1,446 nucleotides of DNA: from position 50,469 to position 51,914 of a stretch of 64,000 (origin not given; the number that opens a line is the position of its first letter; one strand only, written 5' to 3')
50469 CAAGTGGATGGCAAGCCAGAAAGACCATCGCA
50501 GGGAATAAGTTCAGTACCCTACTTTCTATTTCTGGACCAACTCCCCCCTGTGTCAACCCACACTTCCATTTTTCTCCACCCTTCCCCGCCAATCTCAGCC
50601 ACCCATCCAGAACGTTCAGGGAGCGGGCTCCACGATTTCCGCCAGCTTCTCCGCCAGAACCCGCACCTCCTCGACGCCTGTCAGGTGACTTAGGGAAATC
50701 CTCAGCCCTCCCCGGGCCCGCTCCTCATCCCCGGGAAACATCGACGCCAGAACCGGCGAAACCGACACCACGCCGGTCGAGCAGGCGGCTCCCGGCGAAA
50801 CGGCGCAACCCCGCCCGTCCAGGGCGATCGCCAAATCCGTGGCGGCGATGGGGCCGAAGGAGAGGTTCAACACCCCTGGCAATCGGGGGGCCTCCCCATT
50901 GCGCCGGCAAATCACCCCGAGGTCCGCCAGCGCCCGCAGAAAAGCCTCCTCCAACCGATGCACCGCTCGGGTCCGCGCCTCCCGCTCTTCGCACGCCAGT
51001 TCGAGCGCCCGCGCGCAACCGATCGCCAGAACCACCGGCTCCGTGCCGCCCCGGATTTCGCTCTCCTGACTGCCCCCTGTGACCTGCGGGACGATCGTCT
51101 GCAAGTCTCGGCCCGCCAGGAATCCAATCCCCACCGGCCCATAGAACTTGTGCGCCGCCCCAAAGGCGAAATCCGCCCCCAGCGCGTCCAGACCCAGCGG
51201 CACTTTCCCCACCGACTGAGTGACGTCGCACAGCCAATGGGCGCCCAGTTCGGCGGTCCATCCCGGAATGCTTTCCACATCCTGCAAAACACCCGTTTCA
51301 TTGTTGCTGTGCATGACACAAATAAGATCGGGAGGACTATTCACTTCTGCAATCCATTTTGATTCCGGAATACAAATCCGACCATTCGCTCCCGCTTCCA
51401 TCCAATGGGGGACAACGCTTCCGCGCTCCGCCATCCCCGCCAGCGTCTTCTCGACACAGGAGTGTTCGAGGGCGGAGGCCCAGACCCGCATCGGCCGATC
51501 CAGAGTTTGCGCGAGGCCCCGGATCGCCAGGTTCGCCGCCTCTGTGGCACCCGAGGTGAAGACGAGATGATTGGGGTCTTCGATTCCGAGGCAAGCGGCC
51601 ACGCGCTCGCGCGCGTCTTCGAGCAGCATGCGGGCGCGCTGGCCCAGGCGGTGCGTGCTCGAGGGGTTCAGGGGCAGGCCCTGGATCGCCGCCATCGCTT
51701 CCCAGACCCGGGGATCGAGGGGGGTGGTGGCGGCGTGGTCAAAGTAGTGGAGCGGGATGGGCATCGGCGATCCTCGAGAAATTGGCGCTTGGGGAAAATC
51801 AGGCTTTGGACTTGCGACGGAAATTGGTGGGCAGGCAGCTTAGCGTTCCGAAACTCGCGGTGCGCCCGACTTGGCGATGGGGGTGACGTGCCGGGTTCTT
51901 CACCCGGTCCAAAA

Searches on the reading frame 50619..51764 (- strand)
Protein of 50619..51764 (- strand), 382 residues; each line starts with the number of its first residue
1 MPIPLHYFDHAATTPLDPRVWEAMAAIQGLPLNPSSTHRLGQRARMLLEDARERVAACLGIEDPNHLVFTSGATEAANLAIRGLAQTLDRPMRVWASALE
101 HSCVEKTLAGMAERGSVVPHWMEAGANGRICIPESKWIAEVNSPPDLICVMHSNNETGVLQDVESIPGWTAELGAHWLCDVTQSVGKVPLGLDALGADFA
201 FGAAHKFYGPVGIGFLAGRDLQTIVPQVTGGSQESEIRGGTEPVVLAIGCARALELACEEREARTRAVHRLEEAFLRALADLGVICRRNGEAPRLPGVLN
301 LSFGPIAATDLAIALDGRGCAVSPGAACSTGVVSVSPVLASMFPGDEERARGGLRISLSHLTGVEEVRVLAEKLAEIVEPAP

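Call 9: search_protein_families(library=pfam, proteins=[window:50619-51764:-], max_evalue=0.001)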
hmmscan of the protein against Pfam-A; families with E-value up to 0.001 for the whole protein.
window:50619-51764:- (382 aa): 1 family
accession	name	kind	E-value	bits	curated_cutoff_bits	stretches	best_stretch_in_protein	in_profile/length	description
PF00266.25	Aminotran_5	-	7.4e-56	190.1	21.5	1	6-369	1-370/371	Aminotransferase class-V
